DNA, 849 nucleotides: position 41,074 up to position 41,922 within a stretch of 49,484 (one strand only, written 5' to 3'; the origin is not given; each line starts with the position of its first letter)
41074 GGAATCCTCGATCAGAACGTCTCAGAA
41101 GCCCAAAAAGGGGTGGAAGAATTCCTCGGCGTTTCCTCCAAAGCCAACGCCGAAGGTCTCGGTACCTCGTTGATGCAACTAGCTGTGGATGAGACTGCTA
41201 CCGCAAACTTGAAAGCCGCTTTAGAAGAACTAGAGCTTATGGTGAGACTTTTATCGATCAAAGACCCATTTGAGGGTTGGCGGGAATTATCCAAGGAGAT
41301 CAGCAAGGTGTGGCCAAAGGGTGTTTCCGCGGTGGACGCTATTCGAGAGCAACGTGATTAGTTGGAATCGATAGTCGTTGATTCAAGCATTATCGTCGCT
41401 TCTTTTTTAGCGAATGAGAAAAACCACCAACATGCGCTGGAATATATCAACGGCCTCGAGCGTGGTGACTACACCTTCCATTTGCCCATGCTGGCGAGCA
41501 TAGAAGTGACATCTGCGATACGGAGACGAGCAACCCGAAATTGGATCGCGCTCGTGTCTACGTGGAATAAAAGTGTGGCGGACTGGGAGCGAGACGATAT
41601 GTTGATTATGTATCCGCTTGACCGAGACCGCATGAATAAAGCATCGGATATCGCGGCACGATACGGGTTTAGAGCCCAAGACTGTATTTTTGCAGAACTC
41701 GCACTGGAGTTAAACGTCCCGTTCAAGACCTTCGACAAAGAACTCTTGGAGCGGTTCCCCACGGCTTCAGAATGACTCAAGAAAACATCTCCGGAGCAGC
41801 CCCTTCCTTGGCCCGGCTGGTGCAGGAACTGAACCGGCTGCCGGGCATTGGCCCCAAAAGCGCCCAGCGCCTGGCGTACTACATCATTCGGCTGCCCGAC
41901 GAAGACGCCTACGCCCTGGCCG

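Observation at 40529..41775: Lower-GC two-gene cassette (259-aa TPR-like protein plus PIN nuclease) inserted into the conserved dnaX-ybaB-recR operon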

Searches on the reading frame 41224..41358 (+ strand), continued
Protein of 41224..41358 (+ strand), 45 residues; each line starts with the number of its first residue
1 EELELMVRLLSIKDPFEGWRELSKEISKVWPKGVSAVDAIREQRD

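Call 71: find_encoding_contigs(protein=P0229, flank=4000, max_places=2)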
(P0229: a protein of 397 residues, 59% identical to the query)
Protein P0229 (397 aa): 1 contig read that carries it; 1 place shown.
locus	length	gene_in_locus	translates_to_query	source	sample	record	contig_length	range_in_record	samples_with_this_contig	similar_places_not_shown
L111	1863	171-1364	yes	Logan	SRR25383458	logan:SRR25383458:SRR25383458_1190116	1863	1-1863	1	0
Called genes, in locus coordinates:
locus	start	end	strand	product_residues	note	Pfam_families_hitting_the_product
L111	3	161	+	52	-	?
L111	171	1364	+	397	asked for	PF13424:TPR_12, PF25062:ARM_TT21_N (weak), PF13414:TPR_11 (weak), PF13432:TPR_16, PF00515:TPR_1, PF07719:TPR_2, PF14559:TPR_19, PF00515:TPR_1, +21 more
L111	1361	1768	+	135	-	PF01850:PIN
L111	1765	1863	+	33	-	?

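Call 86: search_dna_similar(query=window:41224-41358:+, collection=plasmids, mode=protein, max_evalue=0.1, max_rows=20)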
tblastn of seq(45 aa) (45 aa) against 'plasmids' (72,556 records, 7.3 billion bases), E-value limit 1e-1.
No match.

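Call 87: find_encoding_contigs(protein=P0266, flank=4000, max_places=3)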
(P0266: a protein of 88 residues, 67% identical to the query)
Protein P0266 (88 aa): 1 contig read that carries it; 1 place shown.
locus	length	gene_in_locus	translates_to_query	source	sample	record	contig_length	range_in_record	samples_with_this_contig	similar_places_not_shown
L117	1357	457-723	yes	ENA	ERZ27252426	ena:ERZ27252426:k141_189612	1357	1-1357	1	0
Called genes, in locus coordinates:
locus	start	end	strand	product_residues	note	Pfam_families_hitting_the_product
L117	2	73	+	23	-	?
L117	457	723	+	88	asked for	PF02604:PhdYeFM_antitox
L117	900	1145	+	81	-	-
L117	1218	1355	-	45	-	?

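Call 88: find_encoding_contigs(protein=P0253, flank=4000, max_places=3)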
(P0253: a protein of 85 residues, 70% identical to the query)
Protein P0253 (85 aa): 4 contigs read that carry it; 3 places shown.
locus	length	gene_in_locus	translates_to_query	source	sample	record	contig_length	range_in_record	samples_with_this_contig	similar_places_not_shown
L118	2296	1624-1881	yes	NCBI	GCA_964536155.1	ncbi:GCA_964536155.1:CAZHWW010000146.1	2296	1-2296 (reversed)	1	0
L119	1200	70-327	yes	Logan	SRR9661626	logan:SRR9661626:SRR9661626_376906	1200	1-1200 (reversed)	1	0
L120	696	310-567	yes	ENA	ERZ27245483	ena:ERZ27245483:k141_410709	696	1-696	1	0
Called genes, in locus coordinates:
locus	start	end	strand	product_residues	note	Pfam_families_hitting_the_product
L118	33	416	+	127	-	PF01248:Ribosomal_L7Ae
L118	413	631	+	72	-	PF01200:Ribosomal_S28e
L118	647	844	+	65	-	PF01246:Ribosomal_L24e, PF06467:zf-FCS (weak)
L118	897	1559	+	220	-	PF00406:ADK, PF13207:AAA_17, PF13238:AAA_18 (weak), PF05191:ADK_lid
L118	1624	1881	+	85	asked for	-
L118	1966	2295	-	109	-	?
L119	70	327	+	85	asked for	-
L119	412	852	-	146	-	PF13302:Acetyltransf_3 (weak), PF13480:Acetyltransf_6, PF13527:Acetyltransf_9, PF00583:Acetyltransf_1, PF13673:Acetyltransf_10, PF13420:Acetyltransf_4 (weak), PF08445:FR47, PF13508:Acetyltransf_7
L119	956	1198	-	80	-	?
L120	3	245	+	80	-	?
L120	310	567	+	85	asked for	-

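Call 89: find_encoding_contigs(protein=P0227, flank=4000, max_places=3)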
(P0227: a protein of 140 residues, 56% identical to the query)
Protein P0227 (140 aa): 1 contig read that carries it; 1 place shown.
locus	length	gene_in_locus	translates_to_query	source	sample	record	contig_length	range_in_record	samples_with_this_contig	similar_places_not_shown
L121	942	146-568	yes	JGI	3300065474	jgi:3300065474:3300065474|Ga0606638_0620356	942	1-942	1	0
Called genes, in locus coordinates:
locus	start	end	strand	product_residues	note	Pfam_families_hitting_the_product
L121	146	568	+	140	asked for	PF02604:PhdYeFM_antitox (weak)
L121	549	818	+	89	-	-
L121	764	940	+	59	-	?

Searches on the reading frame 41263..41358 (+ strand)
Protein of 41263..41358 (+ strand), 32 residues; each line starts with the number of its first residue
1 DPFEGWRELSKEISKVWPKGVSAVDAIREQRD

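Call 55: search_solved_structures(query=A7, max_evalue=10, show_alignments=5)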
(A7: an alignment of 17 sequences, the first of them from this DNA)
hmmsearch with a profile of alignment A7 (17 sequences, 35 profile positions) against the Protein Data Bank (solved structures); distinct sequences matched with E-value up to 10: 1.
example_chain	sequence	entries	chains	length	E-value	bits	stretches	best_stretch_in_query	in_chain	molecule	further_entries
8ka6_A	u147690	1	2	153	0.099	15.6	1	5-20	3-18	De novo design protein -NA7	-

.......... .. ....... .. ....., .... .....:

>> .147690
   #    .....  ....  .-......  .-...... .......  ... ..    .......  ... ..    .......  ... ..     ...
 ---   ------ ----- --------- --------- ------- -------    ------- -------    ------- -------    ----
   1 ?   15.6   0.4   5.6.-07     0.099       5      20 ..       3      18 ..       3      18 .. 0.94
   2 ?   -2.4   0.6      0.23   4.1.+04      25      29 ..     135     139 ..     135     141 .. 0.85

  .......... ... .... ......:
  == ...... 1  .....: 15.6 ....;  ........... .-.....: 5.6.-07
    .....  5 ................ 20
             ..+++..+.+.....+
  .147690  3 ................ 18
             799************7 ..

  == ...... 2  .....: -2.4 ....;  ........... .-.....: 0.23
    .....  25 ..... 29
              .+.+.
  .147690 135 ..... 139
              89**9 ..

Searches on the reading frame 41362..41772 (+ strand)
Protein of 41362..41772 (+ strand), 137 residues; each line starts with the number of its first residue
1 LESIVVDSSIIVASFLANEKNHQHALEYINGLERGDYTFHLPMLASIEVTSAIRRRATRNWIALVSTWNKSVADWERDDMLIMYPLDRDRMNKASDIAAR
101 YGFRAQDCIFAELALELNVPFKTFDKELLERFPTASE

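Call 4: search_protein_families(library=pfam, proteins=[window:41362-41772:+], max_evalue=1)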
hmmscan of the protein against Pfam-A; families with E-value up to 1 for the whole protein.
window:41362-41772:+ (137 aa): 1 family
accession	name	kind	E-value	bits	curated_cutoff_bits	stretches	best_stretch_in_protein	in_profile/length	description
PF01850.27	PIN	-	4.1e-10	40.8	23.6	1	4-128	1-114/120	PIN domain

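Call 5: search_protein_families(library=ncbifam, proteins=[window:41362-41772:+], max_evalue=1)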
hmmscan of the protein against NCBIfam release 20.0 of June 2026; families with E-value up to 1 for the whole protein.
window:41362-41772:+ (137 aa): 2 families
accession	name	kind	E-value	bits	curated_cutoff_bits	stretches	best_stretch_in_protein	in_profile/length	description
NF041251.2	omp10_alpha_prot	equivalog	0.011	15.4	100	1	6-67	46-106/124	outer membrane lipoprotein Omp10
NF047959.1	TA_toxin_VapC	equivalog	0.073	13.2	80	1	4-57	1-50/125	type II toxin-antitoxin system VapC family toxin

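Call 6: search_protein_families(library=padloc, proteins=[window:41362-41772:+], max_evalue=1)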
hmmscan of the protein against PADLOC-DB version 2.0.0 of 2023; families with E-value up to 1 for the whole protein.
window:41362-41772:+ (137 aa): 1 family
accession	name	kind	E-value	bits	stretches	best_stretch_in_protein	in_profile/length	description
PDLC01443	Cas2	-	0.0083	14.6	1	81-111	4-34/86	"CAS-I,CAS-II,CAS-III,CAS-IV,CAS-V,CAS-VI; acquisition_2"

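Call 8: find_homologous_proteins(query=window:41362-41772:+, max_evalue=0.001)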
Query window:41362-41772:+ (137 aa): 42 proteins with E <= 0.001 among 55 candidates.
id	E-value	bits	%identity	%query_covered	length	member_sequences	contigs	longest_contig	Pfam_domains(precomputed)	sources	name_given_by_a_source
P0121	6.4e-85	299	100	100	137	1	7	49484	PF01850.28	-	-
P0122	1.5e-67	243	81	100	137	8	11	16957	PF01850.28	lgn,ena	-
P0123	2.2e-66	239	80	100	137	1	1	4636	PF01850.28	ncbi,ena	-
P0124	2.2e-66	239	80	100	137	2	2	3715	PF01850.28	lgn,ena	-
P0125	3.0e-66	239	79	99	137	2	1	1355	PF01850.28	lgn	-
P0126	3.0e-66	239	81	99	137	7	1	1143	PF01850.28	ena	-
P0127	4.3e-66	238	79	100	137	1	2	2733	PF01850.28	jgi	-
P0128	5.7e-66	238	79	99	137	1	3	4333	PF01850.28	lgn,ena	-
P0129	7.3e-66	238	78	100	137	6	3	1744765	PF01850.28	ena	-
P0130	1.1e-65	237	80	100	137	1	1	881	PF01850.28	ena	-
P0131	1.1e-65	237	79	100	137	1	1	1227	PF01850.28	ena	-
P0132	2.6e-65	236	84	93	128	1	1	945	-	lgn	-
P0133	1.5e-64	233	78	100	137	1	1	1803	PF01850.28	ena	-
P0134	5.7e-64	232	75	100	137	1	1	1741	PF01850.28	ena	-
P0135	3.6e-63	229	76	99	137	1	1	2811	PF01850.28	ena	-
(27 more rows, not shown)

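Call 16: search_solved_structures(query=A2, max_evalue=0.01, show_alignments=2)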
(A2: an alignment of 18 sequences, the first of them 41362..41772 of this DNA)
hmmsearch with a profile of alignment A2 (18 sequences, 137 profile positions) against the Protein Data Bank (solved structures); distinct sequences matched with E-value up to 0.01: 0.

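Call 62: predict_structure(alignment_id=A6)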
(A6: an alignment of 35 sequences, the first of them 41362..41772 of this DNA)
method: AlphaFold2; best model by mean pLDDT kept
length: 137 residues; sequences in the alignment: 35
mean_pLDDT: 72.6   pTM: 0.66
mean pLDDT of the five models: 72.6, 55.2, 43.6, 42.8, 42.2
residues with pLDDT >= 90: 18; 70-90: 61; 50-70: 48; < 50: 10
segments of 3 or more residues with pLDDT < 50: 58-67
pLDDT, mean of each block of 10 residues (from residue 1): 73 60 68 73 59 51 45 70 82 91 86 90 87 88
secondary structure, 60 per line:
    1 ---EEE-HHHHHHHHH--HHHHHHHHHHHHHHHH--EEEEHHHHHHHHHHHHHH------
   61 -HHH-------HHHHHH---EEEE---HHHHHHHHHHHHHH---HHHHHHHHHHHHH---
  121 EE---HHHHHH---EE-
elements in order: E4-6 H8-16 H19-34 E37-40 H41-54 H72-77 E81-84 H88-101 H105-117 H126-131

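Call 66: fold_search(model_id=the predicted structure, library=pdb)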
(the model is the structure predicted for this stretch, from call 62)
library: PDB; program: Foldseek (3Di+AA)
matches with E <= 10: 203; with E <= 0.001: 4
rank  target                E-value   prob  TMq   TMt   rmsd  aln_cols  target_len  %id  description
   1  2fe1                  2.3e-04  1.00  0.56  0.58   6.4       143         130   18  Crystal Structure of PAE0151 from Pyrobaculum aerophilum (released 2005-12-27)
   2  7by3_B                6.0e-04  1.00  0.59  0.65   5.9       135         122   15  Toxin-antitoxin complex from klebsiella pneumoniae (released 2021-04-28)
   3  7vwo_A                6.3e-04  1.00  0.60  0.58   5.5       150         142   17  TA complex from Mycobacterium tuberculosis (released 2022-11-16)
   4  7by2_B                6.7e-04  1.00  0.59  0.66   5.4       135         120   12  Toxin-antitoxin complex from Klebsiella pneumoniae (released 2021-04-28)
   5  1v8p_C                1.0e-03  1.00  0.57  0.58   5.7       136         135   16  Crystal structure of PAE2754 from Pyrobaculum aerophilum (released 2004-02-10)
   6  5ecw_A                1.2e-03  1.00  0.56  0.57   5.5       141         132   14  Structure of the Shigella flexneri VapC mutant D7A (released 2016-02-17)
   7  1v8o_B                1.3e-03  1.00  0.56  0.57   5.1       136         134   13  Crystal Structure of PAE2754 from Pyrobaculum aerophilum (released 2004-02-10)
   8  6a7v_G                1.4e-03  1.00  0.56  0.55   5.4       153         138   18  Crystal structure of Mycobacterium tuberculosis VapBC11 toxin-antitoxin complex (released 2018-10-10)
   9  1w8i                  1.5e-03  1.00  0.55  0.50   5.2       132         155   14  The Structure of gene product af1683 from Archaeoglobus fulgidus. (released 2004-11-16)
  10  1y82_A                1.5e-03  1.00  0.51  0.48   6.1       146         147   15  Conserved hypothetical protein Pfu-367848-001 from Pyrococcus furiosus (released 2005-01-25)
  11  4chg_A                1.6e-03  1.00  0.56  0.58   5.2       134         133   15  Crystal structure of VapBC15 complex from Mycobacterium tuberculosis (released 2014-11-12)
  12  6a7v_A                1.6e-03  1.00  0.55  0.55   5.5       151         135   18  Crystal structure of Mycobacterium tuberculosis VapBC11 toxin-antitoxin complex (released 2018-10-10)
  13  1v8o_F                1.7e-03  1.00  0.56  0.58   5.1       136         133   14  Crystal Structure of PAE2754 from Pyrobaculum aerophilum (released 2004-02-10)
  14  1v8o_A                1.8e-03  1.00  0.56  0.58   5.2       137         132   13  Crystal Structure of PAE2754 from Pyrobaculum aerophilum (released 2004-02-10)
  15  5ecd_A                1.9e-03  1.00  0.54  0.56   5.5       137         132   14  Structure of the Shigella flexneri VapC mutant D98N crystal form 1 (released 2016-02-17)
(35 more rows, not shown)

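Call 75: find_encoding_contigs(protein=P0129, flank=4000, max_places=2)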
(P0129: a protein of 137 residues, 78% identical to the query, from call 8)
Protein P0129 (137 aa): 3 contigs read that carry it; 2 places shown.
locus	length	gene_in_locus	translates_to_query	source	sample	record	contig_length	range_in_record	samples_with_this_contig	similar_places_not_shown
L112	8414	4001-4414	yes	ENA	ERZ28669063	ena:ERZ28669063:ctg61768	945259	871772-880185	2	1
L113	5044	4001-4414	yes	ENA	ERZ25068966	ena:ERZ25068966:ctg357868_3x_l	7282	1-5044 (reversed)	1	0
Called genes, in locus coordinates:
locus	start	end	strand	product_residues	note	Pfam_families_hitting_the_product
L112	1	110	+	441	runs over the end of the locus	PF13701:DDE_Tnp_1_4, PF01609:DDE_Tnp_1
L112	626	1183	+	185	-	PF02130:YbeY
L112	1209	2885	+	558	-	PF05496:RuvB_N (faint), PF13177:DNA_pol3_delta2, PF00004:AAA, PF13401:AAA_22 (faint), PF22608:DNAX_ATPase_lid, PF12169:DNA_pol3_gamma3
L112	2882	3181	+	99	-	PF02575:YbaB_DNA_bd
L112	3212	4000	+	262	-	-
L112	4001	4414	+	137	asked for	PF01850:PIN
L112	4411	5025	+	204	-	PF21176:RecR_HhH, PF02132:RecR_ZnF (weak), PF01751:Toprim, PF13662:Toprim_4, PF21175:RecR_C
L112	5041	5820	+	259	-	PF11967:RecO_N, PF02565:RecO_C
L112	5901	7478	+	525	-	PF00289:Biotin_carb_N, PF02786:CPSase_L_D2, PF07478:Dala_Dala_lig_C, PF02785:Biotin_carb_C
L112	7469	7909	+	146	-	PF00364:Biotin_lipoyl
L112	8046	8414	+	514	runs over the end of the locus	PF00732:GMC_oxred_N, PF01266:DAO (faint), PF05834:Lycopene_cycl (faint), PF13450:NAD_binding_8 (faint), PF05199:GMC_oxred_C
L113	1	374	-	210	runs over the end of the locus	PF00578:AhpC-TSA, PF08534:Redoxin, PF00085:Thioredoxin (faint), PF13098:Thioredoxin_2, PF13905:Thioredoxin_8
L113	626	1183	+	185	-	PF02130:YbeY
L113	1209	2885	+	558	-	PF05496:RuvB_N (faint), PF13177:DNA_pol3_delta2, PF00004:AAA, PF13401:AAA_22 (faint), PF22608:DNAX_ATPase_lid, PF12169:DNA_pol3_gamma3 (weak)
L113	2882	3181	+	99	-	PF02575:YbaB_DNA_bd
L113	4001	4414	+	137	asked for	PF01850:PIN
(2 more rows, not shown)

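Call 76: find_encoding_contigs(protein=P0122, flank=4000, max_places=3)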
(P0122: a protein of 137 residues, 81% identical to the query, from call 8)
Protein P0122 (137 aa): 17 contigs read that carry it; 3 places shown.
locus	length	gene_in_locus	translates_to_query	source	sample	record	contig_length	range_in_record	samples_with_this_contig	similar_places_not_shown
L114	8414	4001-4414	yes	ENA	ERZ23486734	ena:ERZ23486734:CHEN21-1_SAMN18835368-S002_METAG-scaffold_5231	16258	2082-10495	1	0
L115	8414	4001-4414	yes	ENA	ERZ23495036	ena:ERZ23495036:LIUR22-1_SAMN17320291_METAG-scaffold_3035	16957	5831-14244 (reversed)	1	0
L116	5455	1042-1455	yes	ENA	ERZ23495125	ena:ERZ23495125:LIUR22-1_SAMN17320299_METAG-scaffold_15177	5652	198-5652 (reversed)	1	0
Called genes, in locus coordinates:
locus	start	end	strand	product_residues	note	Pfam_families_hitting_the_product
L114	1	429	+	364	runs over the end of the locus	PF13360:PQQ_2 (faint), PF05935:Arylsulfotrans (faint), PF14269:Arylsulfotran_2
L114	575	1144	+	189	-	PF02130:YbeY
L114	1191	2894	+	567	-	PF05496:RuvB_N (faint), PF13177:DNA_pol3_delta2, PF13401:AAA_22 (faint), PF00004:AAA, PF22608:DNAX_ATPase_lid, PF12169:DNA_pol3_gamma3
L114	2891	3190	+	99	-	PF02575:YbaB_DNA_bd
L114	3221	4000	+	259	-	-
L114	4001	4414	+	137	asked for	PF01850:PIN (weak)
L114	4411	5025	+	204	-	PF21176:RecR_HhH, PF02132:RecR_ZnF (weak), PF01751:Toprim, PF13662:Toprim_4, PF21175:RecR_C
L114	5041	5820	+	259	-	PF11967:RecO_N, PF02565:RecO_C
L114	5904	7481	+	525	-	PF00289:Biotin_carb_N, PF02786:CPSase_L_D2, PF07478:Dala_Dala_lig_C, PF02785:Biotin_carb_C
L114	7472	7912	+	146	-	PF00364:Biotin_lipoyl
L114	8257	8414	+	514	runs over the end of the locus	PF00732:GMC_oxred_N, PF00890:FAD_binding_2 (faint), PF01266:DAO (faint), PF07992:Pyr_redox_2 (faint), PF13450:NAD_binding_8 (weak), PF05199:GMC_oxred_C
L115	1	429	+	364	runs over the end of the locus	PF13360:PQQ_2 (faint), PF14269:Arylsulfotran_2, PF05935:Arylsulfotrans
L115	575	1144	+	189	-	PF02130:YbeY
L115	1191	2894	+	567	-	PF05496:RuvB_N (faint), PF13177:DNA_pol3_delta2, PF13401:AAA_22 (faint), PF00004:AAA, PF22608:DNAX_ATPase_lid, PF12169:DNA_pol3_gamma3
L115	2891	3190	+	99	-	PF02575:YbaB_DNA_bd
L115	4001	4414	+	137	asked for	PF01850:PIN (weak)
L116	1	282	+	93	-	?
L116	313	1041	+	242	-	-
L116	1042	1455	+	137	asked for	PF01850:PIN (weak)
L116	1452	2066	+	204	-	PF21176:RecR_HhH, PF02132:RecR_ZnF (weak), PF01751:Toprim, PF13662:Toprim_4, PF21175:RecR_C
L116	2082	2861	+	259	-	PF11967:RecO_N, PF02565:RecO_C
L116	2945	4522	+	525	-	PF00289:Biotin_carb_N, PF02786:CPSase_L_D2, PF07478:Dala_Dala_lig_C, PF02785:Biotin_carb_C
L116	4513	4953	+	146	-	PF00364:Biotin_lipoyl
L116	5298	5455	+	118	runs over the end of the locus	?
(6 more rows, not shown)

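Call 85: find_related_loci(query=A6, collection=viral_contigs, flank=4000)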
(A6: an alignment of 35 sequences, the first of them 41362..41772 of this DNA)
Query A6 (137 aa) in viral_contigs; peptide patterns used: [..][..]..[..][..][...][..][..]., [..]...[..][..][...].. (x = any residue, [..] = any of these).
105 stretches matched a pattern, but none encodes a relative of the query by tblastn (E <= 1e-3).
